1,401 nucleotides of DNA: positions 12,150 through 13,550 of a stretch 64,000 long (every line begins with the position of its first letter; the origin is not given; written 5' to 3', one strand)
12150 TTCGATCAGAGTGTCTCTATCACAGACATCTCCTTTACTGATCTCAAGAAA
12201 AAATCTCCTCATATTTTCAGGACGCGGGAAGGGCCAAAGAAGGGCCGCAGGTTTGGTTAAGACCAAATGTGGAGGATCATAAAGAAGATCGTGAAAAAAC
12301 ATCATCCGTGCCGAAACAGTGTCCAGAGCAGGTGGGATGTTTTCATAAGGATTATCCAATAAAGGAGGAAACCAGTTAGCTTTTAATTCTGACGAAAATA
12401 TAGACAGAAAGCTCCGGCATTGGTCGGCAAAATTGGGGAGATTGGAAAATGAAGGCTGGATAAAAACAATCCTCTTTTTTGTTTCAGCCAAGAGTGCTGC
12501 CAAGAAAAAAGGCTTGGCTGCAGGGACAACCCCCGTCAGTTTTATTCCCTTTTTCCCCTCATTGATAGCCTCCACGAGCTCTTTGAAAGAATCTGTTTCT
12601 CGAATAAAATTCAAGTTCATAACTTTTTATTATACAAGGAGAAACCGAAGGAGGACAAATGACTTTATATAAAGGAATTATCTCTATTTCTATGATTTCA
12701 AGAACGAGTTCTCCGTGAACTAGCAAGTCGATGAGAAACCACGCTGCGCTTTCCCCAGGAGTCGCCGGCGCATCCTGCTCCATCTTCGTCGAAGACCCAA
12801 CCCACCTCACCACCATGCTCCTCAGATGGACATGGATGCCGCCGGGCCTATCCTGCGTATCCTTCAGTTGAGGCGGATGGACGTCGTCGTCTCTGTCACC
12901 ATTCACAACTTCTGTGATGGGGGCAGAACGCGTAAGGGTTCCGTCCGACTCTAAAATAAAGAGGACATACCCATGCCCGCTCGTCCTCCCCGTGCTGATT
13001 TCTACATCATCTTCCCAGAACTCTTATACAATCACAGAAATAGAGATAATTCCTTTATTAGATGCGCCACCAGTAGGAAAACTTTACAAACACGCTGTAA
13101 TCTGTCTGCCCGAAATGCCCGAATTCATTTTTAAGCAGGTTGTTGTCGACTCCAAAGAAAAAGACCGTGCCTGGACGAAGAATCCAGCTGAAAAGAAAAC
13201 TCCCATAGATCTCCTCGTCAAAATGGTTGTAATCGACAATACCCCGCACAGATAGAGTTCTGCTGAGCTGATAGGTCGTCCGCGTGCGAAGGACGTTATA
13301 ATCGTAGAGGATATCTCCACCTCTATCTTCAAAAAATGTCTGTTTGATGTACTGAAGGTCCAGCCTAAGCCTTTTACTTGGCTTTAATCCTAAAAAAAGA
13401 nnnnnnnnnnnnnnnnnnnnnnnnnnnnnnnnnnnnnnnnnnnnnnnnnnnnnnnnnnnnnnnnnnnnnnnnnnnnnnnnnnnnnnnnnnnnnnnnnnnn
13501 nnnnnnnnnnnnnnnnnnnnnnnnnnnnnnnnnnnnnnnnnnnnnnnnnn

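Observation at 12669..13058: GC-rich ~390-bp segment bounded by a 29-bp inverted repeat, wedged between the DUF5916 stop codon and the mfd promoter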

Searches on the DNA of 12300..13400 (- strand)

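Call 5: search_rna_families(source=window, start=12300, end=13400, threshold=evalue, max_evalue=10, show_alignments=2)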
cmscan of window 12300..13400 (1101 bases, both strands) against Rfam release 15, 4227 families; matches with E-value up to 10: 5.
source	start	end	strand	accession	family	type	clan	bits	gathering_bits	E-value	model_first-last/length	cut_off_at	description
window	12460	12594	-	RF00515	PyrR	Cis-reg;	-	18.9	54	8.2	1-115/115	no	PyrR binding site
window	12477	12591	-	RF00412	SNORA21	Gene; snRNA; snoRNA; HACA-box;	CL00031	15.2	80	3.2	1-136/136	no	Small nucleolar RNA SNORA21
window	13362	13397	-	RF00630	P26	Gene;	-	14.6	36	4.5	1-66/66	no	Pseudomonas sRNA P26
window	12669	12700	-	RF01295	SCARNA7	Gene; snRNA; snoRNA; scaRNA;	-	10.2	65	5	1-330/330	no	Small Cajal body-specific RNA 7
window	12741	12821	-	RF01946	KCNQ1OT1_1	Gene; lncRNA;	-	7.2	70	2.4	1-464/464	no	KCNQ1 overlapping transcript 1 conserved region 1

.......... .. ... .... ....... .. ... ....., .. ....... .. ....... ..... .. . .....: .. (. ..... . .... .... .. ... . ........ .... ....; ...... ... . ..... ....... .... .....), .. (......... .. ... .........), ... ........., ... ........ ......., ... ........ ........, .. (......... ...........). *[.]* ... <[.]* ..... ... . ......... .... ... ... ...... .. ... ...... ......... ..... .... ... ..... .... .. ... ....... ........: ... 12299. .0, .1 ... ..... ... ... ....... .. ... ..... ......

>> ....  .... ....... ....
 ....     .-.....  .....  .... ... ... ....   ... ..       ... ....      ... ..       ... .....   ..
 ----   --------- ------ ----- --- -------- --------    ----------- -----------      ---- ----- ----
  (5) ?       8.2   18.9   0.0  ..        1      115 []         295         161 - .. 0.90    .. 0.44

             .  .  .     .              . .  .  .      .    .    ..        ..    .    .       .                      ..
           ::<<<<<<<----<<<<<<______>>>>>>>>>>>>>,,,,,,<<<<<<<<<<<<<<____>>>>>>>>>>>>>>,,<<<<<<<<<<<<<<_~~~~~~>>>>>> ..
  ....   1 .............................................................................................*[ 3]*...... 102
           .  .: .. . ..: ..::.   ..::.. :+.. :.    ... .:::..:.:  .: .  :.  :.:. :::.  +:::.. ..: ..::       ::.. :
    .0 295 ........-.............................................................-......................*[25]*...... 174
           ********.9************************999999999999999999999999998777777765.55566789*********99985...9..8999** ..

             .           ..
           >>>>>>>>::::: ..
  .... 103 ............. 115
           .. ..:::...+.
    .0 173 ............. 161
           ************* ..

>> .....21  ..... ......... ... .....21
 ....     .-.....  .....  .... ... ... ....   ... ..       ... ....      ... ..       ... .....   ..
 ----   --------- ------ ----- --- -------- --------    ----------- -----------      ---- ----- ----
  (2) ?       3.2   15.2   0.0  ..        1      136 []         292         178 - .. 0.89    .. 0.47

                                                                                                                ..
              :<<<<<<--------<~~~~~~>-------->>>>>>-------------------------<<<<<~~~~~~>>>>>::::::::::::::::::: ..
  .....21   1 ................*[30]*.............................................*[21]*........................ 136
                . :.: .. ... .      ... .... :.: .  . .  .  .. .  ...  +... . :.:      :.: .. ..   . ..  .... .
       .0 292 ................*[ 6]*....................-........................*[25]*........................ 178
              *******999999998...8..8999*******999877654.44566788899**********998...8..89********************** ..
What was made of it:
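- On Any Rfam RNA family: No match over the element at E<=10 (call 5).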

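Call 45: search_dna_similar(query=window:12660-13068:-, collection=plasmids, mode=distant, max_evalue=0.01)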
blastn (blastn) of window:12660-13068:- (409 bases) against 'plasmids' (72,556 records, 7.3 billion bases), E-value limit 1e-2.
No match.

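Call 46: search_dna_similar(query=window:12660-13068:-, collection=phages, mode=distant, max_evalue=0.01)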
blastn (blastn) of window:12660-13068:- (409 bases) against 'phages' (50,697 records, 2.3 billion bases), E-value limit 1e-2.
Records with a match: 1; places in all: 1; records where one place covers at least 80% of the query: 0.
Best place of each record, by identity: 95-99% 1.
By first word of the organism name: phage 1.
By host as written in the record: - 1.
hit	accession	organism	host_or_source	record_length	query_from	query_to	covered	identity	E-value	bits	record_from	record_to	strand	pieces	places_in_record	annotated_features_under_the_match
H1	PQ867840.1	phage KZY1-k141_1027853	Crassostrea hongkongensis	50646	44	71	7%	96.4%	9e-3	47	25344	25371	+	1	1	FAD-dependent thymidylate synthase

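Call 74: build_rna_model(alignment_id=A1)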
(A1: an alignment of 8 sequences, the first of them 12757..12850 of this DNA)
Model R1 built from alignment A1 (8 sequences, 103 columns); structure: RNAalifold consensus.
model positions 93; base pairs 27; branch points 0; effective number of sequences 0.99; information 0.613 bits per position. Calibrated on 0.2 Mb of random sequence (short: E-values are rough).
structure used (alignment columns):
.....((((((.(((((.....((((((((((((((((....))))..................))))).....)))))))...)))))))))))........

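Call 75: search_with_rna_model(model_id=R1, sources=[window, L001, L002, L003, L004, L005, L006, L007, L008, L012, L014, L015, L016, L017], max_evalue=10)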
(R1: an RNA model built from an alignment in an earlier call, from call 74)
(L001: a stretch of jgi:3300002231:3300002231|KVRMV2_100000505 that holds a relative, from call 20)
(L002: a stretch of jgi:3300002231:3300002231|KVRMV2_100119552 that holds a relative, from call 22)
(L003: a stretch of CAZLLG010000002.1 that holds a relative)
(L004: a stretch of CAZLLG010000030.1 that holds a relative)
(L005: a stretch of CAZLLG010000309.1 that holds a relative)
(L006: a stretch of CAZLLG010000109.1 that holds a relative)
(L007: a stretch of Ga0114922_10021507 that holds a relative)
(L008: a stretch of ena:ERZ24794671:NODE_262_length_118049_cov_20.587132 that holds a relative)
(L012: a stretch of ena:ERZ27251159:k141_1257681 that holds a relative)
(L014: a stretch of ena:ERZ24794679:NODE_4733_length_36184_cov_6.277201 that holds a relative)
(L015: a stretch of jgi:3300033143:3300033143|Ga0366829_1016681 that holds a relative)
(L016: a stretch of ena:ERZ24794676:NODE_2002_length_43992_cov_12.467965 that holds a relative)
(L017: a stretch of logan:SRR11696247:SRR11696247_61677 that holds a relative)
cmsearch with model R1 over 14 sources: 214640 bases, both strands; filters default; matches with E-value up to 10: 10.
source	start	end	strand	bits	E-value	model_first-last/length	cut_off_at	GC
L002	2530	2622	+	112.5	7.3e-22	1-93/93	no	0.63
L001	3791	3883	+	112.1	8.9e-22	1-93/93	no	0.63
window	12758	12850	-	112.1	9.1e-22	1-93/93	no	0.63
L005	319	410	+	108.8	4.8e-21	1-93/93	no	0.63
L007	104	195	+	104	5.2e-20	1-93/93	no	0.62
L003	7526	7625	+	99.3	5.5e-19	1-93/93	no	0.59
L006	6153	6254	+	94.2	7.4e-18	1-93/93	no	0.62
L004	3432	3530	+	91.6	2.7e-17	1-93/93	no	0.62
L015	8605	8699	+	23.4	0.02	1-93/93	no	0.55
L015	8444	8531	-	16.9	0.53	1-93/93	no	0.55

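Call 80: search_rna_families(sources=[L002, L005, L007, L003], threshold=evalue, max_evalue=1)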
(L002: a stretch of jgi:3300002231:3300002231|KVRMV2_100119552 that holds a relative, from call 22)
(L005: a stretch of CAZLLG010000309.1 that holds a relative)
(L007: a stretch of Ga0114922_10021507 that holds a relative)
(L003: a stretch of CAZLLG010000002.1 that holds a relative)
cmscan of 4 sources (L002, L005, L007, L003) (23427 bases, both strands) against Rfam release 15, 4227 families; matches with E-value up to 1: 4.
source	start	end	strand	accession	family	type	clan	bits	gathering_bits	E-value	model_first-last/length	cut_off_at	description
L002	4868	4918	+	RF04337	Plastid-psbJ-1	Cis-reg;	CL00152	32.2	62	0.15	1-64/64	no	Plastid-psbJ-1 3UTR RNA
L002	4861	4925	-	RF00665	mir-290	Gene; miRNA;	CL00096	29.7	51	0.029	1-70/70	no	mir-290 microRNA precursor family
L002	4861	4924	+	RF00665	mir-290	Gene; miRNA;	CL00096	28.3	51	0.068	1-70/70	no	mir-290 microRNA precursor family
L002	4861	4924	-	RF04237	mir-1490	Gene; miRNA;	-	25.7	75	0.045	1-77/77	no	mir-1490 microRNA precursor family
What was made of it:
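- On Any Rfam RNA family: None on four other copies at E<=1 (call 80).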

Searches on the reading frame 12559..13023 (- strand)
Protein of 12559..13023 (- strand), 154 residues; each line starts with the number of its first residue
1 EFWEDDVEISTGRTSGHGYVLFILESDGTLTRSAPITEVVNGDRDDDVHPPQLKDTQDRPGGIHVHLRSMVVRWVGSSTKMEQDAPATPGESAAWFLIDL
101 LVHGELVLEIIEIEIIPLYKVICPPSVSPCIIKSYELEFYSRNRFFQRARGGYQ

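Call 10: search_protein_families(library=pfam, proteins=[window:12559-13023:-], max_evalue=0.1)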
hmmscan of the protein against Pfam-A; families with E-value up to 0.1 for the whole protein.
window:12559-13023:- (154 aa): 0 families

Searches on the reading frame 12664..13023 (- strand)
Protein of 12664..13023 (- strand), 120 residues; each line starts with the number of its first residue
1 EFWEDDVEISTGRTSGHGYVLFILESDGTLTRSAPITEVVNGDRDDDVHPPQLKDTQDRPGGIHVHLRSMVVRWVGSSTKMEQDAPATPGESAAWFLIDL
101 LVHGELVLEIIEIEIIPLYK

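Call 18: find_homologous_proteins(query=window:12664-13023:-, max_evalue=10)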
Query seq(120 aa) (120 aa): 4 proteins with E <= 10 among 9 candidates.
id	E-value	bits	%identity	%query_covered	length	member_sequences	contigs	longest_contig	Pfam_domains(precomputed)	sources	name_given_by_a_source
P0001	1.8e-49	185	89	78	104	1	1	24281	-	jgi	-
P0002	4.9e-46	174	99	68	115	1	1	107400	-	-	-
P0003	2.4e-13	68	49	73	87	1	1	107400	-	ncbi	-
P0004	1.2e-9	56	76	32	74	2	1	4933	-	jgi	-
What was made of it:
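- The translated interior recovers only short, nameless ORFs from other contigs (call 18).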

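Call 20: find_encoding_contigs(protein=P0001, flank=10000)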
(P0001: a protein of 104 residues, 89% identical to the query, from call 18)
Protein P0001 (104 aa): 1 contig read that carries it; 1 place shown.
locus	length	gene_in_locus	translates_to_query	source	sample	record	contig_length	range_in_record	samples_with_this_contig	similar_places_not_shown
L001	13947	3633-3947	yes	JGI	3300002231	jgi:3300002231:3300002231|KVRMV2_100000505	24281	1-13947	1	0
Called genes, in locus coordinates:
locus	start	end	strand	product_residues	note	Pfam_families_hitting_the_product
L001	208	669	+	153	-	PF00364:Biotin_lipoyl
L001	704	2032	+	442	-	PF00289:Biotin_carb_N, PF02786:CPSase_L_D2, PF02222:ATP-grasp, PF07478:Dala_Dala_lig_C (weak), PF02785:Biotin_carb_C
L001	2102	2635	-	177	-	-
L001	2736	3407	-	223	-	PF00459:Inositol_P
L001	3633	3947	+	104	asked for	-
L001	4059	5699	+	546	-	-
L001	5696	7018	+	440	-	PF01979:Amidohydro_1, PF07969:Amidohydro_3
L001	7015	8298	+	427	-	PF01979:Amidohydro_1, PF07969:Amidohydro_3 (weak)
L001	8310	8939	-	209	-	PF03330:DPBB_1, PF05036:SPOR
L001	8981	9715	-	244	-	PF18306:LDcluster4, PF03641:Lysine_decarbox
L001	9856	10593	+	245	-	PF07826:IMP_cyclohyd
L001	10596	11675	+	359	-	PF01808:AICARFT_IMPCHas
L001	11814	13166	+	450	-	PF00390:malic, PF03949:Malic_M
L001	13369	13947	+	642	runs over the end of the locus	PF00012:HSP70, PF06723:MreB_Mbl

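Call 21: find_encoding_contigs(protein=P0003, flank=10000)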
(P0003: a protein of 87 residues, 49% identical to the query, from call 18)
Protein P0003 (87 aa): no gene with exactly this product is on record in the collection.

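Call 22: find_encoding_contigs(protein=P0004, flank=10000)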
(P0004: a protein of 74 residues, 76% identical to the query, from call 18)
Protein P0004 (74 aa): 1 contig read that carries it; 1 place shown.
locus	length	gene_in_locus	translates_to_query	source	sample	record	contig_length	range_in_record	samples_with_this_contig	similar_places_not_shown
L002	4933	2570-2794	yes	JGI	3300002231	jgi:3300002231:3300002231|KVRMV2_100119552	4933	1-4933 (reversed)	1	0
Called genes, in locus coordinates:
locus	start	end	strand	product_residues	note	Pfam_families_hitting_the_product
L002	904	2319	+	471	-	PF00873:ACR_tran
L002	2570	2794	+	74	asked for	-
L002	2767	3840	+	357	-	PF00291:PALP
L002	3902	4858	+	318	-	PF00291:PALP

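Call 33: search_protein_families(library=pfam, proteins=[L001:4059-5699:+], max_evalue=0.01)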
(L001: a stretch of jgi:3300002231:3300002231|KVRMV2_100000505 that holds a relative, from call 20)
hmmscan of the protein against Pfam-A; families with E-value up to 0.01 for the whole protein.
L001:4059-5699:+ (546 aa): 2 families
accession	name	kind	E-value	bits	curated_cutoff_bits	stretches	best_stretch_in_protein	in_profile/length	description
PF01979.26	Amidohydro_1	-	3.4e-15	56.6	25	1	331-422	234-342/345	Amidohydrolase family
PF07969.17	Amidohydro_3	-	0.0023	17.9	29.7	1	368-410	408-450/472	Amidohydrolase family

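Call 49: list_cluster_members(proteins=[P0003, P0001, P0004])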
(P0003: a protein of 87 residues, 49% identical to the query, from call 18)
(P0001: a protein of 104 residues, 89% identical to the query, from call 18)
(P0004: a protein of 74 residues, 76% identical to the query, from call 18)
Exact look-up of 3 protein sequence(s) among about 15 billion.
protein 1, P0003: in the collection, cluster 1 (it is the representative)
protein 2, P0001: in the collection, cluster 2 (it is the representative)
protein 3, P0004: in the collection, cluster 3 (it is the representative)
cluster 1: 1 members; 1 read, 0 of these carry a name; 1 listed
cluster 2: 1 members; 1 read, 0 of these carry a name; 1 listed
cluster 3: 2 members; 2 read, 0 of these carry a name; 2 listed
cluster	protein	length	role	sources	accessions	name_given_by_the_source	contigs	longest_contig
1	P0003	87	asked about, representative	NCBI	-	-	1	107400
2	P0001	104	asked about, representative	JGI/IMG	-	-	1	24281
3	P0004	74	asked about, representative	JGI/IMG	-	-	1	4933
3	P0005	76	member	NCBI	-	-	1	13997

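Call 50: find_encoding_contigs(protein=P0005, flank=10000)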
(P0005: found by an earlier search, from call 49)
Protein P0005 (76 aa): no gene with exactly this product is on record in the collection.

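Call 78: search_protein_representatives(alignment_id=A2)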
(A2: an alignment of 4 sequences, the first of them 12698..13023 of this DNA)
Query: 4 sequences, 100 profile positions. Proteins with E-value up to 0.001 (for the whole library): 9; up to 1e-10: 4; up to 1e-30: 1. The best 9 are listed.
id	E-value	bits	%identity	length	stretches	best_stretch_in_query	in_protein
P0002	3.9e-35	136.1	-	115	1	35-99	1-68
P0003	8.6e-30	119.0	-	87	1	1-89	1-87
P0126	9.5e-15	70.7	-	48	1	3-48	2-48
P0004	4.5e-11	58.9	-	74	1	67-99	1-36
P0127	9.9e-10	54.6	-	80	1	21-89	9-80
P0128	1.1e-07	48.0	-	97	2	2-32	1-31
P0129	1.7e-06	44.2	-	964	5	65-92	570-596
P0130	1.3e-05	41.4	-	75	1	57-92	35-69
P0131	1.7e-04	37.8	-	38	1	55-81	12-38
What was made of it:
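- Gene callers have predicted ORFs on several copies (calls 18, 78).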
